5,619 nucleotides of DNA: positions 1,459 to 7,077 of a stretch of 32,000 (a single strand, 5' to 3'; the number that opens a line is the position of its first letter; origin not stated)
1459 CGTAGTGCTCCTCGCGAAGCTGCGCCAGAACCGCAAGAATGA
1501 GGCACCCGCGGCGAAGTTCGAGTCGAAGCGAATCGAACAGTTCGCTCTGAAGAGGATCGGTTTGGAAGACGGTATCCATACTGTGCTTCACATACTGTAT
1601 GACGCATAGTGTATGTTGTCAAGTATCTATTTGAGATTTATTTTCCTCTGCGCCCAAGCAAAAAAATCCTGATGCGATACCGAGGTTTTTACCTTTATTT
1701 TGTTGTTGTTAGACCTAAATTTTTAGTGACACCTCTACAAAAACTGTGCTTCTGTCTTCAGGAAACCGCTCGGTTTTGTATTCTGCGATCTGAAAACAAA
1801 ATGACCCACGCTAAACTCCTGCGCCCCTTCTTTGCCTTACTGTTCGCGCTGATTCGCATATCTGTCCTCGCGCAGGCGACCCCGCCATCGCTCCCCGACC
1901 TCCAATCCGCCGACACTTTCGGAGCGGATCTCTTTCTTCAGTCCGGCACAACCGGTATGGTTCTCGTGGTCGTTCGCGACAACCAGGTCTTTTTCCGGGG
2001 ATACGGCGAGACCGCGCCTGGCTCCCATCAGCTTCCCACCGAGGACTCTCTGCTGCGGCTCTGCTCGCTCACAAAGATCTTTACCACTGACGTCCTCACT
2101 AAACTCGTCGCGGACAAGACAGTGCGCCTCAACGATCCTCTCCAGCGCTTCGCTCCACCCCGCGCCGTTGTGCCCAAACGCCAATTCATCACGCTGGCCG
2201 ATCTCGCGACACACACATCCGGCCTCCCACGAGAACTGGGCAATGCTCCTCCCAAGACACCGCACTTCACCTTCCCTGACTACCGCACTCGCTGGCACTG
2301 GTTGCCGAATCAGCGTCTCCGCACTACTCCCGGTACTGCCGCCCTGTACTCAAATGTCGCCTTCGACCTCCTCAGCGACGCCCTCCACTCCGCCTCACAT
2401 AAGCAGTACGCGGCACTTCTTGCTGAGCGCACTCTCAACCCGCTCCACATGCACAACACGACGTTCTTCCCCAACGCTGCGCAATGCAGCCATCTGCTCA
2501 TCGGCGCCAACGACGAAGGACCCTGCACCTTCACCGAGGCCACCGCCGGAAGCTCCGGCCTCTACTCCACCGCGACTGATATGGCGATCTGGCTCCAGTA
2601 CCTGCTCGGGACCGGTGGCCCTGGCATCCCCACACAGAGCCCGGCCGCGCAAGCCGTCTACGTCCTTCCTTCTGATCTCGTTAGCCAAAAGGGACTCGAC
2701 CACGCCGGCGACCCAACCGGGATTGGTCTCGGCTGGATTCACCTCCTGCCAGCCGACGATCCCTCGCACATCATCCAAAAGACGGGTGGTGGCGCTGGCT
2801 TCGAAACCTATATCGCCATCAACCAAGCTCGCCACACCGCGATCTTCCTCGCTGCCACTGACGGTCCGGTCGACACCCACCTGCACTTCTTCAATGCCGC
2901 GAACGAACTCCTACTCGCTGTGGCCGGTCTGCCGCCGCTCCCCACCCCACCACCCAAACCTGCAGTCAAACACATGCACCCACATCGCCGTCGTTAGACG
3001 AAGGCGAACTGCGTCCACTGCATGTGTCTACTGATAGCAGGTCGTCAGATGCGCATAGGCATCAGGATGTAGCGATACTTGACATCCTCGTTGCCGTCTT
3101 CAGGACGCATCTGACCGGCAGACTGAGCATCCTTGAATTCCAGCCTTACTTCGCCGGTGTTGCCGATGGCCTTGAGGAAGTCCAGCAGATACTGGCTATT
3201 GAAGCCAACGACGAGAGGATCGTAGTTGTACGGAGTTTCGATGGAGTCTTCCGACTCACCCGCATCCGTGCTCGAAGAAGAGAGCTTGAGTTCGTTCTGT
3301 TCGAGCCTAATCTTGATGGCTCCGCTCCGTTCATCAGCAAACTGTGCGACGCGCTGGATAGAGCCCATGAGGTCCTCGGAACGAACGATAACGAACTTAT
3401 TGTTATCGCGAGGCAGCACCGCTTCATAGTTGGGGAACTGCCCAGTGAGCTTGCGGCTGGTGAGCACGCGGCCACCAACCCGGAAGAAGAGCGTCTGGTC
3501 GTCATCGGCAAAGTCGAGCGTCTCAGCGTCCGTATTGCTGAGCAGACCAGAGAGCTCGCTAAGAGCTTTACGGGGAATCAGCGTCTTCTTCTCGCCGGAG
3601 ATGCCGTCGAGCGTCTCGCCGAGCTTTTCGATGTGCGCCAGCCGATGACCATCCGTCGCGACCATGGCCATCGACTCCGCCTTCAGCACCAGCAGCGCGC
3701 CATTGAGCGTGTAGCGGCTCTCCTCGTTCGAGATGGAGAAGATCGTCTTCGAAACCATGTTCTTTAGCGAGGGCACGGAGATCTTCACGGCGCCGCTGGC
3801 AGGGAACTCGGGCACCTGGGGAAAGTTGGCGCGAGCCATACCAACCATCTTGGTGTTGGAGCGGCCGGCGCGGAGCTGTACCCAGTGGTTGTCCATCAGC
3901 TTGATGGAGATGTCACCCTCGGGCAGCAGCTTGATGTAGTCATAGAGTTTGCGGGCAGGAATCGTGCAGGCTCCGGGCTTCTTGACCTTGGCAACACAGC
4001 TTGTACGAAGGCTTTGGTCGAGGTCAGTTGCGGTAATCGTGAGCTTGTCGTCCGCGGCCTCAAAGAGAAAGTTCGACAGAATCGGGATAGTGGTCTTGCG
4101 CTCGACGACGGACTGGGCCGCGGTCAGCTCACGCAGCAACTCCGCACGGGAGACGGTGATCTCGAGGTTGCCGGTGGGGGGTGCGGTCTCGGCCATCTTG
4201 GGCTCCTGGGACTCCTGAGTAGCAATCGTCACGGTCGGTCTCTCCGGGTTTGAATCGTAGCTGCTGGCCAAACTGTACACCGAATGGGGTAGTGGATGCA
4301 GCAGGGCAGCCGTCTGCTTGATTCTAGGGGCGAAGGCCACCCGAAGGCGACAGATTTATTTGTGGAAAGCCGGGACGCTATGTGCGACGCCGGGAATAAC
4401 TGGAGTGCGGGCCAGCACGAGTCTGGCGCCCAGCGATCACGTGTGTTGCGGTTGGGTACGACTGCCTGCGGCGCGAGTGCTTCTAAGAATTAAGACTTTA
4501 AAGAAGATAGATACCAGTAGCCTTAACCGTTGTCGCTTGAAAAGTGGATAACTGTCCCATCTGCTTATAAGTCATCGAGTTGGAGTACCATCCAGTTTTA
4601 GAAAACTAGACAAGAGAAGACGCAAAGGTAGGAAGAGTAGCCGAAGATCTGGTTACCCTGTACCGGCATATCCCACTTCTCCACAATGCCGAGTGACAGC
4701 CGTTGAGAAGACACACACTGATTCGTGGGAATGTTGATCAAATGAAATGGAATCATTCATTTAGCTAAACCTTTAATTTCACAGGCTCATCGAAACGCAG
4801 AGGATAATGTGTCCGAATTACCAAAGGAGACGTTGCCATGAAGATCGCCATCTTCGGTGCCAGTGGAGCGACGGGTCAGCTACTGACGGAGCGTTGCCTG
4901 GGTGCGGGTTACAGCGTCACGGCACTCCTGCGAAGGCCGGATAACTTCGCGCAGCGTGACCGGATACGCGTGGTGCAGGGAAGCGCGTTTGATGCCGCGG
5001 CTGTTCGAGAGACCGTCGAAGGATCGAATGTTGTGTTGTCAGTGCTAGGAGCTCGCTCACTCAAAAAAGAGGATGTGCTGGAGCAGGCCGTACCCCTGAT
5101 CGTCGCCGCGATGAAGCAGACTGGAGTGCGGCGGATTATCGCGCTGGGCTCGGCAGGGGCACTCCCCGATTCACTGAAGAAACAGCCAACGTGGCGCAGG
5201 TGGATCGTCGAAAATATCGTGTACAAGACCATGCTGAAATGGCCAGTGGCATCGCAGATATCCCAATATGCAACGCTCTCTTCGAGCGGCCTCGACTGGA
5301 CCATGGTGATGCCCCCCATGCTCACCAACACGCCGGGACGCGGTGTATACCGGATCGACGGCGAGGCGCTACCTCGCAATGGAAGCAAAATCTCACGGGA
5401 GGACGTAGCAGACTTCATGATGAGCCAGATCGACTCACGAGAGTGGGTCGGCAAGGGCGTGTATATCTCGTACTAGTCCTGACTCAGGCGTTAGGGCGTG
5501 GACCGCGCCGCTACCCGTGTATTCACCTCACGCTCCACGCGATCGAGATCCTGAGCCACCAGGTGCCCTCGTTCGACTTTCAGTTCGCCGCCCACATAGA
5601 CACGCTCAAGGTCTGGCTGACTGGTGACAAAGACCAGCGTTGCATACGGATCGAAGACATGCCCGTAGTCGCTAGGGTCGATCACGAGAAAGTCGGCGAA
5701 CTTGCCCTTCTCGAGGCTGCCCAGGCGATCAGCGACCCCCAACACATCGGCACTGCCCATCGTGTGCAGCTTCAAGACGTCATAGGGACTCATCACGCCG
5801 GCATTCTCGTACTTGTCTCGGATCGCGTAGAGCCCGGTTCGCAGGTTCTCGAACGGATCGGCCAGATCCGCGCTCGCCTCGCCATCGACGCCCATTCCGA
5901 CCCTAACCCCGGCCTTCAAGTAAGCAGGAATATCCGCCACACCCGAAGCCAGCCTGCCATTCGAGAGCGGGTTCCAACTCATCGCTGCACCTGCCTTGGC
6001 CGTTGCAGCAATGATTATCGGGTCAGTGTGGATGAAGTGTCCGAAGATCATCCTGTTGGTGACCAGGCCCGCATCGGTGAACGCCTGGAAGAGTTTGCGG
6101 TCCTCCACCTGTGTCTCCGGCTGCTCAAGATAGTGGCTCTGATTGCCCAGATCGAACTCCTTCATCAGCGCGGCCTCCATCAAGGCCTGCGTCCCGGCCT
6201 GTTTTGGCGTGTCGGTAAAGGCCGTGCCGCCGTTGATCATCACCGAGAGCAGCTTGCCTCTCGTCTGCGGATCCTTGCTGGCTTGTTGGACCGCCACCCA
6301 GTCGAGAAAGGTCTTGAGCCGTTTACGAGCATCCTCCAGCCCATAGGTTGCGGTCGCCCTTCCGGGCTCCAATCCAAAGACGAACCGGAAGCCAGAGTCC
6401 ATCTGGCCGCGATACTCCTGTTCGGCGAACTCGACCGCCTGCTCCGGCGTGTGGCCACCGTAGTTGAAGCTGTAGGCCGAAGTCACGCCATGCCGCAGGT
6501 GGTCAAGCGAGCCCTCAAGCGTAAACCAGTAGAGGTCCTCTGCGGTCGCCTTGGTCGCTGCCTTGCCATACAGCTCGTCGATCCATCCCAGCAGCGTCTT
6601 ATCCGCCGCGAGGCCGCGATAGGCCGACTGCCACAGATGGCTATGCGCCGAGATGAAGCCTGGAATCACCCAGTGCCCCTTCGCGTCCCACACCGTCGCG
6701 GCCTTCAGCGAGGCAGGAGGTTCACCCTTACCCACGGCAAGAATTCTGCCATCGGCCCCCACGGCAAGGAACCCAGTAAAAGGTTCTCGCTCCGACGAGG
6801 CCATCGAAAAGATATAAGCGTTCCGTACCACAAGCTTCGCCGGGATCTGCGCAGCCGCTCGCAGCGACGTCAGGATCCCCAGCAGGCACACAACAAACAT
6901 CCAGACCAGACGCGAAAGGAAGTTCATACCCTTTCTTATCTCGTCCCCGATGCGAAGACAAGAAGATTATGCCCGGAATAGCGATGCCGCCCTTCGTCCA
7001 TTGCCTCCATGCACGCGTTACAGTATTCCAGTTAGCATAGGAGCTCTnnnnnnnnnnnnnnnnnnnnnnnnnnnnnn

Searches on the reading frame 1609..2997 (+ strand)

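Call 14: search_protein_families(library=pfam, proteins=[window:1609-2997:+])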
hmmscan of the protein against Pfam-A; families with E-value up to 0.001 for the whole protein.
window:1609-2997:+ (462 aa): 1 family
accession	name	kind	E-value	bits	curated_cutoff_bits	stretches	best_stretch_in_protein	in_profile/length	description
PF00144.29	Beta-lactamase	-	5.9e-48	164.2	27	1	112-420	12-312/329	Beta-lactamase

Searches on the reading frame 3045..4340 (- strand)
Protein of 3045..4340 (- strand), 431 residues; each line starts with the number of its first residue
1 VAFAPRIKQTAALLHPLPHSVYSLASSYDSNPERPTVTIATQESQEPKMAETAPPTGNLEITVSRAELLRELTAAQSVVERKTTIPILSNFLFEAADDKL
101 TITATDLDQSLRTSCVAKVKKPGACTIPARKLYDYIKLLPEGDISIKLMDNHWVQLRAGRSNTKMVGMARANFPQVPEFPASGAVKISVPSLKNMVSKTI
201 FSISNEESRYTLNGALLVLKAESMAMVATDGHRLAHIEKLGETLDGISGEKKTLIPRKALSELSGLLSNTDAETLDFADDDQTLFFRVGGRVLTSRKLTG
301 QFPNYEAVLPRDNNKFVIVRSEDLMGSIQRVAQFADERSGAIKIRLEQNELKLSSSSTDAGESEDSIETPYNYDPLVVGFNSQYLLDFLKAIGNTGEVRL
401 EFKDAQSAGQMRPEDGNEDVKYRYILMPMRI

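Call 14: search_protein_families(library=pfam, proteins=[window:3045-4340:-])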
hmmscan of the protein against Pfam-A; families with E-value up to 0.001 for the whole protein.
window:3045-4340:- (431 aa): 3 families
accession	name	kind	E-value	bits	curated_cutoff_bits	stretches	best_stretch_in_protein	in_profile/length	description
PF00712.24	DNA_pol3_beta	-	4.3e-29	101.5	24.4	1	60-177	2-120/120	DNA polymerase III beta subunit, N-terminal domain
PF02767.21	DNA_pol3_beta_2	-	9.5e-24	84.4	27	1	187-304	2-116/116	DNA polymerase III beta subunit, central domain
PF02768.20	DNA_pol3_beta_3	-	2.1e-23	82.9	27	1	308-430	3-121/121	DNA polymerase III beta subunit, C-terminal domain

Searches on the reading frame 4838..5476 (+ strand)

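Call 14: search_protein_families(library=pfam, proteins=[window:4838-5476:+])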
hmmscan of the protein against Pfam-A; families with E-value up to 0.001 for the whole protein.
window:4838-5476:+ (212 aa): 3 families
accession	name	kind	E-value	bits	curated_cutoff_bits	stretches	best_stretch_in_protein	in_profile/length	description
PF13460.12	NAD_binding_10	-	1.2e-38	133.2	27.2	1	7-200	1-183/184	NAD(P)H-binding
PF05368.20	NmrA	-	1.5e-10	41.6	27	1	2-101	4-103/298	NmrA-like family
PF01370.27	Epimerase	-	1.1e-07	32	20.9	1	3-114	1-124/240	NAD dependent epimerase/dehydratase family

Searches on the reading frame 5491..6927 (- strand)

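Call 14: search_protein_families(library=pfam, proteins=[window:5491-6927:-])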
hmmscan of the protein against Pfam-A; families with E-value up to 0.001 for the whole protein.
window:5491-6927:- (478 aa): 2 families
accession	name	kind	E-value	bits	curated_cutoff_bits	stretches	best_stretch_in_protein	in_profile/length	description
PF01979.26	Amidohydro_1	-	2.4e-36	126.1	25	1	86-449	1-344/345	Amidohydrolase family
PF07969.17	Amidohydro_3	-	8.1e-17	62.3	29.7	1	306-424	321-451/472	Amidohydrolase family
